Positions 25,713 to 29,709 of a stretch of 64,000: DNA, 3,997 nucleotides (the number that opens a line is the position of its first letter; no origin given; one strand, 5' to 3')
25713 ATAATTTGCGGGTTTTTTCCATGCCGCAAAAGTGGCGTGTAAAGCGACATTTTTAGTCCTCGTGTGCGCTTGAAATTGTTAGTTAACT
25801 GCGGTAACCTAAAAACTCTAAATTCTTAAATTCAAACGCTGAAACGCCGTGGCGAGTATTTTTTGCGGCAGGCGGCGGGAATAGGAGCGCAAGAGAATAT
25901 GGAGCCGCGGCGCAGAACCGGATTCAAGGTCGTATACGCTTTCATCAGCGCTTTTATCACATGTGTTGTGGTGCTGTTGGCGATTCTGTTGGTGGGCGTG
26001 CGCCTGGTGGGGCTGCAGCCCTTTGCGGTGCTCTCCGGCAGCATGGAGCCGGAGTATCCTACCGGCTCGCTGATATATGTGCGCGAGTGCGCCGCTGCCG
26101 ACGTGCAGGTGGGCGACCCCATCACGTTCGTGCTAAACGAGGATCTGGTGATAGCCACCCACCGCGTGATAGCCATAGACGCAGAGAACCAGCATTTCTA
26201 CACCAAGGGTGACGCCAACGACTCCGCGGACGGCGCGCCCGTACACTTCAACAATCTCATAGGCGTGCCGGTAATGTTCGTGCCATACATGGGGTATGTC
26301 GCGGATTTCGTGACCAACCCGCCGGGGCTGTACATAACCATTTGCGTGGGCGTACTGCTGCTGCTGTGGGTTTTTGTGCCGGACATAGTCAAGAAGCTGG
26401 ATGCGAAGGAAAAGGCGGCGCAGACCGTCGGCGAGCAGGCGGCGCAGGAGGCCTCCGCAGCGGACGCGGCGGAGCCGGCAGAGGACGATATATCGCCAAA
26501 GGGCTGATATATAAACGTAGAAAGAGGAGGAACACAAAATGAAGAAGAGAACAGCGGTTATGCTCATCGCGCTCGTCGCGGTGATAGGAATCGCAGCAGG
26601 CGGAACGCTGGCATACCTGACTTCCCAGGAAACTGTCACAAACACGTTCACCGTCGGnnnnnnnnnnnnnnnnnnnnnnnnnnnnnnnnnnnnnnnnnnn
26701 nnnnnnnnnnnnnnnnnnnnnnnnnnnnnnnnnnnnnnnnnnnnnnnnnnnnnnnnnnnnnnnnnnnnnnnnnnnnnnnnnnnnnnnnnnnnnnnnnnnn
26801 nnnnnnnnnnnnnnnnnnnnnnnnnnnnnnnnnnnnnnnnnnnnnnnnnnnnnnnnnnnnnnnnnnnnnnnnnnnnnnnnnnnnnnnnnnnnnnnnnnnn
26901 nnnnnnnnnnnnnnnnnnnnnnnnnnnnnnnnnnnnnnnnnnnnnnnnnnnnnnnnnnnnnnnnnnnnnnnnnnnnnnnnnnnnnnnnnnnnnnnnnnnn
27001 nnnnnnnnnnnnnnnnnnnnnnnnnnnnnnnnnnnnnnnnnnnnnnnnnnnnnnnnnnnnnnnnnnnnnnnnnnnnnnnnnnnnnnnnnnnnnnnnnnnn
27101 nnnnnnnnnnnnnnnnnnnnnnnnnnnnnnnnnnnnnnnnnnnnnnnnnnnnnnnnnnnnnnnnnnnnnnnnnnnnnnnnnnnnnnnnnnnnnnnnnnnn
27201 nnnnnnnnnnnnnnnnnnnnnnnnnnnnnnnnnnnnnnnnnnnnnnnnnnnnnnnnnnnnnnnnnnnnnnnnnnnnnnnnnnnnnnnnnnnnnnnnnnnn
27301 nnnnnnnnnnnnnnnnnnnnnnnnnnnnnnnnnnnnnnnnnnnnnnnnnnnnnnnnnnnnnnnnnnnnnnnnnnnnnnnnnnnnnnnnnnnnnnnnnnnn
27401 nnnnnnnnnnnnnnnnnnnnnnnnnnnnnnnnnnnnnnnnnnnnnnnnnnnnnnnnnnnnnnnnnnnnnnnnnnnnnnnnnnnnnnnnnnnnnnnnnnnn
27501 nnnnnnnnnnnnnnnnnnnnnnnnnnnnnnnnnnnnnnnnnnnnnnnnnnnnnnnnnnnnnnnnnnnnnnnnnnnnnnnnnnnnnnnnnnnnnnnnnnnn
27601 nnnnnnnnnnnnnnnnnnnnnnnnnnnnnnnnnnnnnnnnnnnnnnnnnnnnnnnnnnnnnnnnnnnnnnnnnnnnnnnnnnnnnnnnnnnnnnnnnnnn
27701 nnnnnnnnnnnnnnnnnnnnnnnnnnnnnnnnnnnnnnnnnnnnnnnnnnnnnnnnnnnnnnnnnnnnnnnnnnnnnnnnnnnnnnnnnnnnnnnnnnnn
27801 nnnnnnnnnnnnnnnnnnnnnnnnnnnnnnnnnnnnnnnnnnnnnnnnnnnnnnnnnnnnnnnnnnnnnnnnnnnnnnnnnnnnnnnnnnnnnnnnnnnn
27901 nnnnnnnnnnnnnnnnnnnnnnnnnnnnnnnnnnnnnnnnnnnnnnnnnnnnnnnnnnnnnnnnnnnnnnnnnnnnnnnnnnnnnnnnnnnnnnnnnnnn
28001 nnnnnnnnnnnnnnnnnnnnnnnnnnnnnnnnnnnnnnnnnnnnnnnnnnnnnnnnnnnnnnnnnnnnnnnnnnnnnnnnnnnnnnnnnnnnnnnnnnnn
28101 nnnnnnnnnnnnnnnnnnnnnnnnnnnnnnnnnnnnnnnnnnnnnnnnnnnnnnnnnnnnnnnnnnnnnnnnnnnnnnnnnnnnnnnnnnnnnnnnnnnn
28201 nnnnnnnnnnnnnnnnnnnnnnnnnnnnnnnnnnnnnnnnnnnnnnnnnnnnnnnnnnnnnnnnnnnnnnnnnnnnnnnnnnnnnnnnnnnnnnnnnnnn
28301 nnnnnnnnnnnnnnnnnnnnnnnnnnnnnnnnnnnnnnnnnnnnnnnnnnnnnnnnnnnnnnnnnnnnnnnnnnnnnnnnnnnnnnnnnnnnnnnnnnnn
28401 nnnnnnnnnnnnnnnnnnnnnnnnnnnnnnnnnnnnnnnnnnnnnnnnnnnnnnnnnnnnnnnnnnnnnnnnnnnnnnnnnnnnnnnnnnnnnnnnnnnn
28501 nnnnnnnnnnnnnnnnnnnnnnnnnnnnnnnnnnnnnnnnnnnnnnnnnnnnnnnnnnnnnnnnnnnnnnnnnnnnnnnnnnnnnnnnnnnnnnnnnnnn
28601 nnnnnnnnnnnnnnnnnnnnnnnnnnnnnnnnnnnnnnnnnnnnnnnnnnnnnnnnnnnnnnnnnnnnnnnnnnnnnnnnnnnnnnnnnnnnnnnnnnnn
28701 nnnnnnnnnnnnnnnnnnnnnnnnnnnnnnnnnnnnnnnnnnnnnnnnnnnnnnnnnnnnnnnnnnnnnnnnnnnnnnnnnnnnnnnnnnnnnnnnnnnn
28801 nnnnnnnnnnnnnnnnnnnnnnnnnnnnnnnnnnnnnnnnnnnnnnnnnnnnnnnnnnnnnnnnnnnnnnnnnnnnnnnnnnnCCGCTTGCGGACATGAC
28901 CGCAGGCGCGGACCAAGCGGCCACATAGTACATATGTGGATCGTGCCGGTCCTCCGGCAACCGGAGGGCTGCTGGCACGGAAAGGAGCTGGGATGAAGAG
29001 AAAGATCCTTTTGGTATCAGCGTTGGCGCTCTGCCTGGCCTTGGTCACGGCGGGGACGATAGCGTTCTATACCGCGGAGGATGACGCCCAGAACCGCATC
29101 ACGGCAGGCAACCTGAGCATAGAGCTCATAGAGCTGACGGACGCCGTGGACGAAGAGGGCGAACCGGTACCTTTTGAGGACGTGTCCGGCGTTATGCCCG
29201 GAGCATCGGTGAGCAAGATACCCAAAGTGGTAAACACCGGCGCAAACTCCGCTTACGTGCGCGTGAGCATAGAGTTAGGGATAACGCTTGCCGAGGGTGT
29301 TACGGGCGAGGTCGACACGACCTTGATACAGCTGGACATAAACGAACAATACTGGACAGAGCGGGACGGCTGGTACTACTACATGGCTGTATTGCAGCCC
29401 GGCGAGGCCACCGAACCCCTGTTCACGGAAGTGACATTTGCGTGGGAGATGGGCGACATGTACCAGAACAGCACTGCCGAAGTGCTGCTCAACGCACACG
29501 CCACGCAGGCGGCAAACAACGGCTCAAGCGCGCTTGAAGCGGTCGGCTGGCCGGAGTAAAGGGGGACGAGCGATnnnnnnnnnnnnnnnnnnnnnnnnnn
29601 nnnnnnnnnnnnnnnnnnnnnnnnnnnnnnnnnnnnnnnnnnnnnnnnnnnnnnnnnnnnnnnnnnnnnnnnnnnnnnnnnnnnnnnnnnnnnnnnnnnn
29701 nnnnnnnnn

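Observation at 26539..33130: Shared N-terminal 'G-T-[LI]-A-[YFW]-[LFY]-T … N-x-[FI]-T-x-G-x-[VL]' module in five proteins: predicted SipW cleavage site plus donor strand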

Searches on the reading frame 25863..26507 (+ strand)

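Call 3: search_protein_families(library=ncbifam, proteins=[window:25863-26507:+], max_evalue=0.1)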
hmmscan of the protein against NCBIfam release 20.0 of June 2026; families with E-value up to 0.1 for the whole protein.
window:25863-26507:+ (214 aa): 6 families
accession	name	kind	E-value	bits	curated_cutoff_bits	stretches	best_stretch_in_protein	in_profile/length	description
NF046067.1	SigPepSipWBacil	equivalog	1.3e-28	99.8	190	1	31-192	16-185/189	signal peptidase I SipW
TIGR02228.1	sigpep_I_arch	equivalog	5.7e-28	97.8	51.85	1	28-169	7-152/158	signal peptidase I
TIGR02227.1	sigpep_I_bact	equivalog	9.8e-06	25.5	47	1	35-109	4-81/162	signal peptidase I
NF004137.0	PRK05618.3-3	equivalog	0.013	15.1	270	1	166-211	177-221/241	50S ribosomal protein L25/general stress protein Ctc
NF049868.1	FhaB_Rv0019c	equivalog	0.045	13.8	125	1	160-203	8-53/158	FHA domain-containing protein FhaB/FipA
TIGR01195.1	oadG_fam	subfamily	0.084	13.5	36.05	0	159-206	16-60/84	sodium pump decarboxylases, gamma subunit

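Call 4: search_protein_families(library=pfam, proteins=[window:25863-26507:+], max_evalue=0.1)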
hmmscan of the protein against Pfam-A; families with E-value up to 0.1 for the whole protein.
window:25863-26507:+ (214 aa): 2 families
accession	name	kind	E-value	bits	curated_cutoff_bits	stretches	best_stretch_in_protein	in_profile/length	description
PF10502.14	Peptidase_S26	-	4.9e-05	23.8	22.9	1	35-105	7-80/168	Signal peptidase, peptidase S26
PF14340.12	DUF4395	-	0.0097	16.7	24.5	0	116-168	62-112/130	Domain of unknown function (DUF4395)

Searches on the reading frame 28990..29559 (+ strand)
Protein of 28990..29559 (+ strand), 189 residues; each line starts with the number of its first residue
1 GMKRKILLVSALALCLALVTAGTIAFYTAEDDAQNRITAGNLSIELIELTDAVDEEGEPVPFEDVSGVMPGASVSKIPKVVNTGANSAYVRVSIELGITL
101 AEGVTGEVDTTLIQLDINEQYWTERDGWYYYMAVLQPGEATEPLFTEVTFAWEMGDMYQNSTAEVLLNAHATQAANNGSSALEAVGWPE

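Call 3: search_protein_families(library=ncbifam, proteins=[window:28990-29559:+], max_evalue=0.1)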
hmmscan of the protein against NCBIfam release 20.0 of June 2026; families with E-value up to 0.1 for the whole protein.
window:28990-29559:+ (189 aa): 4 families
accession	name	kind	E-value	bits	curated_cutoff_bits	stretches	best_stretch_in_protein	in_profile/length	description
TIGR04090.1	exp_by_SipW_IV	subfamily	6e-10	39.3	60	2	9-95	5-79/241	BsaA family SipW-dependent biofilm matrix protein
TIGR04088.1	cognate_SipW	domain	2.2e-05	24.4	19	1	10-42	2-34/34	SipW-dependent-type signal peptide-containing protein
TIGR03516.1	ppisom_GldI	equivalog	0.075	12.4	157.6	0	86-157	30-101/177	gliding motility-associated peptidyl-prolyl isomerase GldI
NF046066.1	BioflmMtrxTasA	equivalog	0.089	12.2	450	0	1-51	2-53/264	biofilm matrix protein TasA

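Call 4: search_protein_families(library=pfam, proteins=[window:28990-29559:+], max_evalue=0.1)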
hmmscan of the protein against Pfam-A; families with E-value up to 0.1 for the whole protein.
window:28990-29559:+ (189 aa): 1 family
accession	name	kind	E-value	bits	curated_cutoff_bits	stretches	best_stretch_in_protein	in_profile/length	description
PF12389.13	Peptidase_M73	-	0.0013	19.1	22.5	1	9-85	10-75/196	Camelysin metallo-endopeptidase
